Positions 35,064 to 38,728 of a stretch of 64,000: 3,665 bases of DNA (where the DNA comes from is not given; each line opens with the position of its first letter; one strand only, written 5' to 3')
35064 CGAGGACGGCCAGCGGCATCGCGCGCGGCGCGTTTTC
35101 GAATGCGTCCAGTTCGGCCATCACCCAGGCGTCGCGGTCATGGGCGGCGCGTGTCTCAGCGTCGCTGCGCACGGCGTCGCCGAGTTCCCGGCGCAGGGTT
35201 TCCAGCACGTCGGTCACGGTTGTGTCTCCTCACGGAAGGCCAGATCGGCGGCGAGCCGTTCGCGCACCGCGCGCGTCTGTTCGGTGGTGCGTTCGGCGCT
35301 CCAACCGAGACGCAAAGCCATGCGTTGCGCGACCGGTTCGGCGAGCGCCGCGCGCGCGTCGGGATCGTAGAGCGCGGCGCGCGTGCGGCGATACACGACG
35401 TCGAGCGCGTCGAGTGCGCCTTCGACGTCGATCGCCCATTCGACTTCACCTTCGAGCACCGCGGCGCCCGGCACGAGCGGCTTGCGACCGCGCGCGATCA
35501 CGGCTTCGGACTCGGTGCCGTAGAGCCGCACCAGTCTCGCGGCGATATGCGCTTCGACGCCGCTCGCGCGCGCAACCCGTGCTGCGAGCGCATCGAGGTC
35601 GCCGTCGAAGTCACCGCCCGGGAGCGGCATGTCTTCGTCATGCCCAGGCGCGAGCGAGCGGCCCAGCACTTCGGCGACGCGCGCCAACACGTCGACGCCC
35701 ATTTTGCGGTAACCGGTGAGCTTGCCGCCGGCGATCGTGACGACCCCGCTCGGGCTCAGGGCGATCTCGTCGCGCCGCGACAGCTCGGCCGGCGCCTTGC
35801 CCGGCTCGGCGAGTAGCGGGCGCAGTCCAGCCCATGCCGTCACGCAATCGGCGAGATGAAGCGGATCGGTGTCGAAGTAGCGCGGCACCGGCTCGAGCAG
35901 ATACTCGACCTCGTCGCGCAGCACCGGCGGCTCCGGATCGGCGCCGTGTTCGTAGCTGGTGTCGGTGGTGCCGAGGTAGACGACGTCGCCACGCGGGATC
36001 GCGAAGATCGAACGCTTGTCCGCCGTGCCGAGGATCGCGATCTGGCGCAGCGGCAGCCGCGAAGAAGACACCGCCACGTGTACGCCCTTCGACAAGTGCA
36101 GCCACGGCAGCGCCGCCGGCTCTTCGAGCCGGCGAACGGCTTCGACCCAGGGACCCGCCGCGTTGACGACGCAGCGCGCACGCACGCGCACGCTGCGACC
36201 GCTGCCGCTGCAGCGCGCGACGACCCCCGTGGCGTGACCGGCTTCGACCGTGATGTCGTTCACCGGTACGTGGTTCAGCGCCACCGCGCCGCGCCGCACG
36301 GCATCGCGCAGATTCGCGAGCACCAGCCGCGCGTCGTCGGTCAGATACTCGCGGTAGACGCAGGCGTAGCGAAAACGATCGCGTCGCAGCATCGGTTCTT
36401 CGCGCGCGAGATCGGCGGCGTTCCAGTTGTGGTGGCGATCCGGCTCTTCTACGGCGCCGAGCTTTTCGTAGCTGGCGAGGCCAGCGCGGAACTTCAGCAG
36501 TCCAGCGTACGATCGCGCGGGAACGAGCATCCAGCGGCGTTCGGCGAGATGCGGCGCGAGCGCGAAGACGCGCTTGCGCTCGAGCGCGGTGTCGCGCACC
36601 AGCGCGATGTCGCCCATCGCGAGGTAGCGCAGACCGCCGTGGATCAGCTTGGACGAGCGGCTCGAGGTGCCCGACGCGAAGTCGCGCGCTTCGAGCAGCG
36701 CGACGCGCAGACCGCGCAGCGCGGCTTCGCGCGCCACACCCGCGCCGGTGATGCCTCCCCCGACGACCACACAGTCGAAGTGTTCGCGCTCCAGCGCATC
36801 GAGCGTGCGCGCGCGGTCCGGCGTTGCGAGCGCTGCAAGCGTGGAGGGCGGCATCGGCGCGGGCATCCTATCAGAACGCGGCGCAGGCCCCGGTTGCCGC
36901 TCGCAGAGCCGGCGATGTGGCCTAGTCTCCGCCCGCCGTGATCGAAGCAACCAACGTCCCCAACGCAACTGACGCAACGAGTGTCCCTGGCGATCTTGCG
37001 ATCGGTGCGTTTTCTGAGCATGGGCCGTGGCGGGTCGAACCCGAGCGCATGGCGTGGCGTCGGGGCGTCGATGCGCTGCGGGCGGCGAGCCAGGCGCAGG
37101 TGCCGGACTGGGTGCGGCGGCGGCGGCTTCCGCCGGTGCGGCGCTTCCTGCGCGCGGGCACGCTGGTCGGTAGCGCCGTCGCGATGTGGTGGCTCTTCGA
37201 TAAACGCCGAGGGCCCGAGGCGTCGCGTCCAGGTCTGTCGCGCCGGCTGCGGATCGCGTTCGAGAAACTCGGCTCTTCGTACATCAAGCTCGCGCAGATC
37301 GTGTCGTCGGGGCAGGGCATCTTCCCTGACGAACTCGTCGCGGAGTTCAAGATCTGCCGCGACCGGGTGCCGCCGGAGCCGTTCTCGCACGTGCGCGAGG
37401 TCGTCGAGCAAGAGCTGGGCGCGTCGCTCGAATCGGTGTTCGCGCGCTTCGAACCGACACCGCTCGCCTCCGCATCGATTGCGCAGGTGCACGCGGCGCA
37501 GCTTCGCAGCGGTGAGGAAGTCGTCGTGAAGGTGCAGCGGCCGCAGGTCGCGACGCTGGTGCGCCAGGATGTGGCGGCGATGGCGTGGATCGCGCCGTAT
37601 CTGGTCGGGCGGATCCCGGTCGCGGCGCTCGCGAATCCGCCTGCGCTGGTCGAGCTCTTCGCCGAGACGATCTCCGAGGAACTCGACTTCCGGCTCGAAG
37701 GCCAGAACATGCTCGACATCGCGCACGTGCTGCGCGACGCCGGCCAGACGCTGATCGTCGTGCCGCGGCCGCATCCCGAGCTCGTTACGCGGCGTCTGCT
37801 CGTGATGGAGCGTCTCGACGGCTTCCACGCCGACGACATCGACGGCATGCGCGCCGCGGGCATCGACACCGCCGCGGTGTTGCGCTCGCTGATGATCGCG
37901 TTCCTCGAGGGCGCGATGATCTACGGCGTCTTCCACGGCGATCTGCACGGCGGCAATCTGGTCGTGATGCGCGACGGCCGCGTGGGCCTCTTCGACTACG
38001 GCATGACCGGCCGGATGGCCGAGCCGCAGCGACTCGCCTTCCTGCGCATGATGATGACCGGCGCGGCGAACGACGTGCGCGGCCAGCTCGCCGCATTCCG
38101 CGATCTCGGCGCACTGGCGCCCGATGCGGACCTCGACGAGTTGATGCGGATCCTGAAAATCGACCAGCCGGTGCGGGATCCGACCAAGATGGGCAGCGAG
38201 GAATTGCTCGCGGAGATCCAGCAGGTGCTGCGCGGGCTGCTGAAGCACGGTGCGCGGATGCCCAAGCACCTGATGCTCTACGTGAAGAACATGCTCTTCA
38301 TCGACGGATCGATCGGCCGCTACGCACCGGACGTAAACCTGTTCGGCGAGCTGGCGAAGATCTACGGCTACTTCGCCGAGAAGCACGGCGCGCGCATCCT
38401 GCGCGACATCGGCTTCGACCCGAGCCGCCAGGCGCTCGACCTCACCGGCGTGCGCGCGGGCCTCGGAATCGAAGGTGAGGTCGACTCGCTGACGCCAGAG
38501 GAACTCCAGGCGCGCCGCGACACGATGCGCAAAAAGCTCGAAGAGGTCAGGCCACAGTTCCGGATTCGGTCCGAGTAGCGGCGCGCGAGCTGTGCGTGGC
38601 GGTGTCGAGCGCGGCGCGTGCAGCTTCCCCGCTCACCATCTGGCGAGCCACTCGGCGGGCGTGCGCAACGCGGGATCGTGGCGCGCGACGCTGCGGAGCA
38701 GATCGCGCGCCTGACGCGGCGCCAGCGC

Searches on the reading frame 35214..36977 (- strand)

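Call 8: search_protein_families(library=pfam, proteins=[window:35214-36977:-], max_evalue=0.001)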
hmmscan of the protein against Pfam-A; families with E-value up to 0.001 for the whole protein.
window:35214-36977:- (587 aa): 6 families
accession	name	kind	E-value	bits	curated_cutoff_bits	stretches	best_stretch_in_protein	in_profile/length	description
PF01266.30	DAO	-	2.6e-50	172.4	27.9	1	68-396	1-318/353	FAD dependent oxidoreductase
PF16901.10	DAO_C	-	1.1e-22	80.6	31.4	1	448-563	4-125/126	C-terminal domain of alpha-glycerophosphate oxidase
PF00890.30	FAD_binding_2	-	2.2e-11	44.1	20.4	1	68-288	1-216/414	FAD binding domain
PF13450.12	NAD_binding_8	-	2.2e-05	25.1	21.9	1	71-108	1-38/68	NAD(P)-binding Rossmann-like domain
PF12831.13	FAD_oxidored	-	5.3e-05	23.1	27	1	68-107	1-40/416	FAD dependent oxidoreductase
PF07992.20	Pyr_redox_2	-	0.00052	20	26.1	0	61-101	135-177/291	Pyridine nucleotide-disulphide oxidoreductase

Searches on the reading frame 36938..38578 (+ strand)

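Call 6: search_protein_families(library=pfam, proteins=[window:36938-38578:+], max_evalue=0.01)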
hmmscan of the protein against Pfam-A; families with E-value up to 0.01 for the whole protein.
window:36938-38578:+ (546 aa): 4 families
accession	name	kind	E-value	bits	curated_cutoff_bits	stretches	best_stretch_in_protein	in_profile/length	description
PF03109.22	ABC1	-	1.2e-60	205.1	22.9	1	141-380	3-237/244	ABC1 atypical kinase-like domain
PF01163.29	RIO1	-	0.00039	20.5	22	1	275-371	70-165/187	RIO domain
PF01636.29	APH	-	0.00047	20.4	23.2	1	188-358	17-198/239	Phosphotransferase enzyme family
PF19974.5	TCAD9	-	0.0022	17.7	40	1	297-359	268-326/429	Ternary complex associated domain 9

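Call 7: search_protein_families(library=ncbifam, proteins=[window:36938-38578:+], max_evalue=0.01)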
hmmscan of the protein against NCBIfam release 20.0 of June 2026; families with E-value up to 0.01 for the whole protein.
window:36938-38578:+ (546 aa): 7 families
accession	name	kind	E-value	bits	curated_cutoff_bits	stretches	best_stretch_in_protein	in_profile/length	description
TIGR01982.1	UbiB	equivalog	3.5e-81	273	487.55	1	94-469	42-415/436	2-polyprenylphenol 6-hydroxylase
NF003404.0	PRK04750.1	equivalog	8.3e-54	183.1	667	1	98-402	49-356/529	ubiquinone biosynthesis regulatory protein kinase UbiB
NF050082.1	ATPase_MABP1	exception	7.1e-24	84.4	800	1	138-393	92-338/435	macrolide-binding ATPase MABP-1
NF011463.0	PRK14879.1-4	equivalog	1.7e-05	24.4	188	1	247-357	54-160/237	Kae1-associated kinase Bud32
NF038151.1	lanthi_synth_III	equivalog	0.0035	15.8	575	1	323-367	349-393/833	class III lanthionine synthetase LanKC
TIGR03724.2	arch_bud32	equivalog_domain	0.0046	16.5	125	0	247-362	29-136/193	KEOPS complex kinase/ATPase Bud32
NF033068.1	APH_3p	equivalog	0.0073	15.8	205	0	180-220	22-62/255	APH(3') family aminoglycoside O-phosphotransferase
